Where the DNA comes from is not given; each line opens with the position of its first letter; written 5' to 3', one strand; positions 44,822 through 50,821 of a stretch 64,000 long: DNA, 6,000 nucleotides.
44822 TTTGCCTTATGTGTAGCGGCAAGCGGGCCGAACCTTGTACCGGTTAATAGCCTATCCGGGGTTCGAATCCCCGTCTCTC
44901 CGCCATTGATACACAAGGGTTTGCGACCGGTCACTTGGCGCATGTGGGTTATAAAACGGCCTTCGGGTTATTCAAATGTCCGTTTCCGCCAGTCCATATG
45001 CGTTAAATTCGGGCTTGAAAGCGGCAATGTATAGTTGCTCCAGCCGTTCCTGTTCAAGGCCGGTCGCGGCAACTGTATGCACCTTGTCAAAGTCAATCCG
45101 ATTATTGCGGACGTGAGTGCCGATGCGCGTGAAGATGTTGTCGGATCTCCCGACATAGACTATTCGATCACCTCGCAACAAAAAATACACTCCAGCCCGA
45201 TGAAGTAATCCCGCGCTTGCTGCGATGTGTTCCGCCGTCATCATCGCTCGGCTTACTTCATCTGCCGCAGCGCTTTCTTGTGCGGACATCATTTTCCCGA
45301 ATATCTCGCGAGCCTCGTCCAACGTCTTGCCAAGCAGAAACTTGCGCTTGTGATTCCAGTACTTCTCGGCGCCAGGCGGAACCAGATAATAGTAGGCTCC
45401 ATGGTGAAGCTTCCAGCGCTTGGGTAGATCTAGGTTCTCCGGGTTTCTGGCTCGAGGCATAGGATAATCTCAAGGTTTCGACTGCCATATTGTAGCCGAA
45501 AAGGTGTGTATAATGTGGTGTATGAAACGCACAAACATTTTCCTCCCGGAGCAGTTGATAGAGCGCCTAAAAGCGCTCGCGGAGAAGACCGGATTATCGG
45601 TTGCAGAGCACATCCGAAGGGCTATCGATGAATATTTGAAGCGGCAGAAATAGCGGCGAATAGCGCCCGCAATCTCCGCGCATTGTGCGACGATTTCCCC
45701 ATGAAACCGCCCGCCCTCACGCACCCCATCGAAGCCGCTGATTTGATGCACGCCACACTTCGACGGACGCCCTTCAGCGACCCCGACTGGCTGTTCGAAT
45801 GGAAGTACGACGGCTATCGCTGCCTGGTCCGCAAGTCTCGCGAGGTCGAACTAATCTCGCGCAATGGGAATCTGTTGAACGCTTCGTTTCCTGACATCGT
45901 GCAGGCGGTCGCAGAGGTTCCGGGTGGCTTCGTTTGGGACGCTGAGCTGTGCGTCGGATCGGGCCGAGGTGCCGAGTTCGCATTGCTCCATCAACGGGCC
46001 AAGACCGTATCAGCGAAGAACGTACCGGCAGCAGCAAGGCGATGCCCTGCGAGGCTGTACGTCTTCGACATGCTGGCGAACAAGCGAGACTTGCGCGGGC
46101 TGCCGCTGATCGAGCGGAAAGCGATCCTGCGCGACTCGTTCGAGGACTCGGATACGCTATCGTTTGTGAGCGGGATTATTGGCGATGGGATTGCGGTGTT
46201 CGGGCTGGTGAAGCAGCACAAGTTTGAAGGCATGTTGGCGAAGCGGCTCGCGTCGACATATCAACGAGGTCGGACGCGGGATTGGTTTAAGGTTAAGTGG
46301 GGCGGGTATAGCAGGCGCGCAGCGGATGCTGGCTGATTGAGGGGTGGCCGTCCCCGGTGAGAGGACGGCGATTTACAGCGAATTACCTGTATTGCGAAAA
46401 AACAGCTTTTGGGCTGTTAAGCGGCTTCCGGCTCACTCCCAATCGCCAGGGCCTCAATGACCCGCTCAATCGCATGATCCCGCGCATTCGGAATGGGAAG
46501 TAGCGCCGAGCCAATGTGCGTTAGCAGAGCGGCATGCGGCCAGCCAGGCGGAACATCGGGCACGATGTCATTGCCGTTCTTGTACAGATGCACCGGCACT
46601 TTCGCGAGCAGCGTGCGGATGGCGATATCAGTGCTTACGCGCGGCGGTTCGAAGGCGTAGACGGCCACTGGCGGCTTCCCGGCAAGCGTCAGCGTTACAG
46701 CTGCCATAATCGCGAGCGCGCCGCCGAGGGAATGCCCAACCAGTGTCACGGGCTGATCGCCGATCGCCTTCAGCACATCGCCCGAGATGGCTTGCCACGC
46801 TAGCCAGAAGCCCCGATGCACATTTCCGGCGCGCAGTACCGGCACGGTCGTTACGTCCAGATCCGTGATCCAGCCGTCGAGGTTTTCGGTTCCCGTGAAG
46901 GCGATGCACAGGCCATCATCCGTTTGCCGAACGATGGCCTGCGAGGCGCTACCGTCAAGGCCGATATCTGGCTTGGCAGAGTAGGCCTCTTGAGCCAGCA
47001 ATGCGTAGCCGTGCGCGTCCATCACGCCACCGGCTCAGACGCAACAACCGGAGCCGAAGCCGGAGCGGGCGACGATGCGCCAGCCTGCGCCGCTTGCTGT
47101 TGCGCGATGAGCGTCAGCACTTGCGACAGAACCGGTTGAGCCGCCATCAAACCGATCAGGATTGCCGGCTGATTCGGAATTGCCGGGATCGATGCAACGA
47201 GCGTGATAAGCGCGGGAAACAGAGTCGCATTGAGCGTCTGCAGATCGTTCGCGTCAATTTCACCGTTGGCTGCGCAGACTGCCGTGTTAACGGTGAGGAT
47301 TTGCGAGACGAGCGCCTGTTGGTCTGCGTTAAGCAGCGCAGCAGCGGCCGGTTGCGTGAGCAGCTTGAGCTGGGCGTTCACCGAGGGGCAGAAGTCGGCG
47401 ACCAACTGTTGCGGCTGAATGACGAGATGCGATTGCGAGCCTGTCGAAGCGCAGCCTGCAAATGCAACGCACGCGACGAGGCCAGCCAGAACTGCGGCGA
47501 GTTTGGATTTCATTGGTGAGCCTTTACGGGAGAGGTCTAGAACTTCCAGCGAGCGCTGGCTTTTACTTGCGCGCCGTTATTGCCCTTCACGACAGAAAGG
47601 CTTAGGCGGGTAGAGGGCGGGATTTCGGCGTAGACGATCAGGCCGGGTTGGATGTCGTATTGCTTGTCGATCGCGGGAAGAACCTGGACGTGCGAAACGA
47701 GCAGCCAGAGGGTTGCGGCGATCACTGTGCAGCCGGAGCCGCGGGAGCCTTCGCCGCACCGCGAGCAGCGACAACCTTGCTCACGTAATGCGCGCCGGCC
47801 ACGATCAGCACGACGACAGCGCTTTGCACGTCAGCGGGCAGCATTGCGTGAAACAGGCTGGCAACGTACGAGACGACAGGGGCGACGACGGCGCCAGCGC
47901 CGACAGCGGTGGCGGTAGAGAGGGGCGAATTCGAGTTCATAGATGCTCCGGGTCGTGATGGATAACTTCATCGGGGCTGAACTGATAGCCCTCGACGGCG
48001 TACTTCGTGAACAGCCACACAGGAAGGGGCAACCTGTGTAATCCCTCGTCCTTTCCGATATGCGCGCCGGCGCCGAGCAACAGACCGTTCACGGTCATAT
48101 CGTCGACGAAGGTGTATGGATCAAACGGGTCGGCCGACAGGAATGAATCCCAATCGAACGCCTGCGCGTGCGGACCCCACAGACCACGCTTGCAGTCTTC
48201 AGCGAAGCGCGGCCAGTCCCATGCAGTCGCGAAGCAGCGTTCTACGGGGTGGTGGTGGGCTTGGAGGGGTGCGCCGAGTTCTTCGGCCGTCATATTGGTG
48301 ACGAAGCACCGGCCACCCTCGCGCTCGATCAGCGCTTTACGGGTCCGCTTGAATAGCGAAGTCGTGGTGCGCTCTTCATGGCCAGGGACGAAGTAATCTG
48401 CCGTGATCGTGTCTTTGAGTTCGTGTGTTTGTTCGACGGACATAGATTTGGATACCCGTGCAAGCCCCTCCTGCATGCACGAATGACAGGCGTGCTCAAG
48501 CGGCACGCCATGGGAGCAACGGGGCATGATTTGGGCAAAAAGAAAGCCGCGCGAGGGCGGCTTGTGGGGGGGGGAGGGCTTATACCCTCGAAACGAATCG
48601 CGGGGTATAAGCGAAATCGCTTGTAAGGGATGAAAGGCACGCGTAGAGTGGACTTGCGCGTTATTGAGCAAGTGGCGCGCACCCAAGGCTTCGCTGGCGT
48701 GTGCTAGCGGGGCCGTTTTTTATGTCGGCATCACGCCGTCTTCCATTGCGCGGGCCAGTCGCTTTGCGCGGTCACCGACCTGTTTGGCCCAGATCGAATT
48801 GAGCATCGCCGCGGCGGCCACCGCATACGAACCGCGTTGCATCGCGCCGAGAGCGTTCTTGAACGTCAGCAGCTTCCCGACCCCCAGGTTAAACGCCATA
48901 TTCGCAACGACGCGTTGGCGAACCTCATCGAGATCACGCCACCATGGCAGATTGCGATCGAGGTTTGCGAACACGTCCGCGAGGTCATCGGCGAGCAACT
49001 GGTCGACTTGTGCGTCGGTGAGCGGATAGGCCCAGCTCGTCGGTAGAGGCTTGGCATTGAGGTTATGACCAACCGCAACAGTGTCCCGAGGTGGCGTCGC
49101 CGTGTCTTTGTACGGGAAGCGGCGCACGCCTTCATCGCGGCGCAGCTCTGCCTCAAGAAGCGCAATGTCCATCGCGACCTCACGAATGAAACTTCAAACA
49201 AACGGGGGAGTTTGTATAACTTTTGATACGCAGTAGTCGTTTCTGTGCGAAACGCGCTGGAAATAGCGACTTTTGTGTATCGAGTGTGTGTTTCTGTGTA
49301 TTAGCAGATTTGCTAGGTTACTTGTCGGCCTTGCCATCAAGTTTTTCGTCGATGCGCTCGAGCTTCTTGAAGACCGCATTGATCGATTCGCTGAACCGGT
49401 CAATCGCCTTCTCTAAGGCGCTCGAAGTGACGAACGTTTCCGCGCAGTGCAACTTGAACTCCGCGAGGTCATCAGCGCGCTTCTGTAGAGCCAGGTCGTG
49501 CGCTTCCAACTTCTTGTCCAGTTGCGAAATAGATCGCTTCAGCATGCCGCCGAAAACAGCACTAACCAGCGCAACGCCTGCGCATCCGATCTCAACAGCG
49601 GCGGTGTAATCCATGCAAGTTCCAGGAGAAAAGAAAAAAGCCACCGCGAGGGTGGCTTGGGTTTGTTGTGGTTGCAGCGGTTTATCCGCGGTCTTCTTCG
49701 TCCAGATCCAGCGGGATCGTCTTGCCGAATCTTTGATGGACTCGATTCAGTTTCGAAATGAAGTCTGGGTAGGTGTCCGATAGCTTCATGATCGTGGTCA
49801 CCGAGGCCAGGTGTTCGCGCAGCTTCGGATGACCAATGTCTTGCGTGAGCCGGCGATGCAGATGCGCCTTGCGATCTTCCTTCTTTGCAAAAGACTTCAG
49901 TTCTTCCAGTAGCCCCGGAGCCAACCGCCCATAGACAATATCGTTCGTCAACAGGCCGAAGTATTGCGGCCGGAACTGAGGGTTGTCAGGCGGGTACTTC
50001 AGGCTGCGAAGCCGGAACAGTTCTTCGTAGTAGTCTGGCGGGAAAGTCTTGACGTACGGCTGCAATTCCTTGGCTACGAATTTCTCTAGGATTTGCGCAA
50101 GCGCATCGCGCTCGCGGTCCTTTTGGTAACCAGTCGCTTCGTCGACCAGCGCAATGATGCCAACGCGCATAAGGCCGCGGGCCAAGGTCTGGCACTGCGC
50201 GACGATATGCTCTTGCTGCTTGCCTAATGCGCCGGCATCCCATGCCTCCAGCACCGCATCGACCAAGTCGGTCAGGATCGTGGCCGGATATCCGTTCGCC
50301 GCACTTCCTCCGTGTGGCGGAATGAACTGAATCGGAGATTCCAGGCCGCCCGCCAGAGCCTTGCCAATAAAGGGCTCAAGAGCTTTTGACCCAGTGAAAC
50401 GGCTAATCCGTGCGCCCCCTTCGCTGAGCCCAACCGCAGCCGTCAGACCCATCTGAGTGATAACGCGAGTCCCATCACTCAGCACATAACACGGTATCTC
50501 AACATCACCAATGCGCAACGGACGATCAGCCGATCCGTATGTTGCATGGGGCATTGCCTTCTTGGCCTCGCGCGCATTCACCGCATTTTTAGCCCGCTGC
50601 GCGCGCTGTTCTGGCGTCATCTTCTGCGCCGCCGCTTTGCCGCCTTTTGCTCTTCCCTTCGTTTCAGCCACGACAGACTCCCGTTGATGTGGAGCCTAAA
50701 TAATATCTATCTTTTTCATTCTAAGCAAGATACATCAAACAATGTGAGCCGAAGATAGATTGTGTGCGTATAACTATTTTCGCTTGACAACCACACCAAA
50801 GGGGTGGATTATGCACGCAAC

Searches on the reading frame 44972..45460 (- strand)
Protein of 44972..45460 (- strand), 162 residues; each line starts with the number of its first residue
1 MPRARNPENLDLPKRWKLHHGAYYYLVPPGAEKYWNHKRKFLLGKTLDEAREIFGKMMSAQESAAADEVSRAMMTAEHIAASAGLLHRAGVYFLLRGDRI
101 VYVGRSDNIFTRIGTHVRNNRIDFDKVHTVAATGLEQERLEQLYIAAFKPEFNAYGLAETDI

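Call 44: search_protein_families(library=pfam, proteins=[window:44972-45460:-], max_evalue=0.01)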
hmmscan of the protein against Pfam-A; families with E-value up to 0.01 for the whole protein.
window:44972-45460:- (162 aa): 1 family
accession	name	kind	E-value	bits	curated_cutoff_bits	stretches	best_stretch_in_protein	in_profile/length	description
PF01541.30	GIY-YIG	-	0.00076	20.2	22.6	1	90-154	3-61/78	GIY-YIG catalytic domain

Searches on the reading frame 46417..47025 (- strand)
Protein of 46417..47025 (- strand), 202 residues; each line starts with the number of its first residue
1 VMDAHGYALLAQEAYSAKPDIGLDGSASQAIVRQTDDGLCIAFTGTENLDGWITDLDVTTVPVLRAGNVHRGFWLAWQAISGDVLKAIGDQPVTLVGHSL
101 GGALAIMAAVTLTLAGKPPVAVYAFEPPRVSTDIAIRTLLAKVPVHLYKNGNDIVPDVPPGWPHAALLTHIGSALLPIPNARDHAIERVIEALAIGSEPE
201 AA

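Call 44: search_protein_families(library=pfam, proteins=[window:46417-47025:-], max_evalue=0.01)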
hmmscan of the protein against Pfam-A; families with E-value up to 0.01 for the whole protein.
window:46417-47025:- (202 aa): 5 families
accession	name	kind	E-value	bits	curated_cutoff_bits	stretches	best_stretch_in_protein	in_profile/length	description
PF01764.32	Lipase_3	-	4.7e-18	65.9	22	1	41-160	2-137/140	Lipase (class 3)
PF12697.13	Abhydrolase_6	-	2e-06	29.1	26.3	1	77-160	48-136/217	Alpha/beta hydrolase family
PF11187.14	Mbeg1-like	-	4.8e-05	23.4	21.1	1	31-129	31-123/224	Mbeg1-like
PF00975.26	Thioesterase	-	9.7e-05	23.1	26.4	1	84-126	58-101/226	Thioesterase domain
PF00561.26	Abhydrolase_1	-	0.00038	20.6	25.8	1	83-109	61-87/245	alpha/beta hydrolase fold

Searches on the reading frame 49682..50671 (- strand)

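Call 44: search_protein_families(library=pfam, proteins=[window:49682-50671:-], max_evalue=0.01)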
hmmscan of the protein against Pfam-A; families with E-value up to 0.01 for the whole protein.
window:49682-50671:- (329 aa): 1 family
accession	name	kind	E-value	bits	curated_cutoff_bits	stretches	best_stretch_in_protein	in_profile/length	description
PF10546.14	P63C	-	2.4e-25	89.4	26.1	1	194-284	1-93/93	P63C domain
